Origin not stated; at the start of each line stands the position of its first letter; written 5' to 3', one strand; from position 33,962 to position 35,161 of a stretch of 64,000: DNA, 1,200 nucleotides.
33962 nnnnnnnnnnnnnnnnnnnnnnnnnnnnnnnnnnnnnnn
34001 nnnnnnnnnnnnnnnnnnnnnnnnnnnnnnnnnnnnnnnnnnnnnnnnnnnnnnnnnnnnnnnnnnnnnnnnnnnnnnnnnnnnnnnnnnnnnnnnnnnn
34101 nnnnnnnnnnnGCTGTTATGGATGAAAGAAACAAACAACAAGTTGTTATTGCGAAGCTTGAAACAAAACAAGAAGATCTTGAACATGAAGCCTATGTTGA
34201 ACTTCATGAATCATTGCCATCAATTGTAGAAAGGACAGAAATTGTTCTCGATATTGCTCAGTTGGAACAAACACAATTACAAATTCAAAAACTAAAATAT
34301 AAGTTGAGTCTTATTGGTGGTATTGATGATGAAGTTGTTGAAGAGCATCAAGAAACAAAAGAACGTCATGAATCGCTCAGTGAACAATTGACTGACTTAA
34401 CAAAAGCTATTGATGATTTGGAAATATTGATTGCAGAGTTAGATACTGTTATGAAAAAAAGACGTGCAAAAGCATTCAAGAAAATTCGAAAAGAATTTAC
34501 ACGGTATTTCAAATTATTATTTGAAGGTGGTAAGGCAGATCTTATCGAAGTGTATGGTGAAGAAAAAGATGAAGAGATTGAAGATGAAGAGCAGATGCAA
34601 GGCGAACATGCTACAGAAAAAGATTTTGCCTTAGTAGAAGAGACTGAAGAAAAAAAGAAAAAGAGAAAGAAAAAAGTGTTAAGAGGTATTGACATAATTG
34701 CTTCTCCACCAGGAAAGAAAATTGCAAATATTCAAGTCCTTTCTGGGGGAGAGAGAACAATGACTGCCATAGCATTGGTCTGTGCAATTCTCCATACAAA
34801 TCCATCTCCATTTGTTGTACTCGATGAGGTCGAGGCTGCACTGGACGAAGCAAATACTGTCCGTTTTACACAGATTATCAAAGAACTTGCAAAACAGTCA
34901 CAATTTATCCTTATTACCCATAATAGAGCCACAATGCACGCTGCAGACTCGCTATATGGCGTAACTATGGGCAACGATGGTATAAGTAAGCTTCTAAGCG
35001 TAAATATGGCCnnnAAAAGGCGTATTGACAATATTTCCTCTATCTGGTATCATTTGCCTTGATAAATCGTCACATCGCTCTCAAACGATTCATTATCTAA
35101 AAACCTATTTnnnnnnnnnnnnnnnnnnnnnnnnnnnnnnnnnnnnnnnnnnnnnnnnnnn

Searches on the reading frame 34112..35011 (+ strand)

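Call 100: search_protein_families(library=pfam, proteins=[window:34112-35011:+], max_evalue=0.001)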
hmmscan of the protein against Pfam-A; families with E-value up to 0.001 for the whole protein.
window:34112-35011:+ (300 aa): 2 families
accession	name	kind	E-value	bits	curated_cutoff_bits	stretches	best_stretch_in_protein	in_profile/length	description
PF02463.25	SMC_N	-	2.3e-26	93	40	1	92-292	135-219/220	RecF/RecN/SMC N terminal domain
PF13304.12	AAA_21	-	1.2e-07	32.6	27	1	166-271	220-299/304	AAA domain, putative AbiEii toxin, Type IV TA system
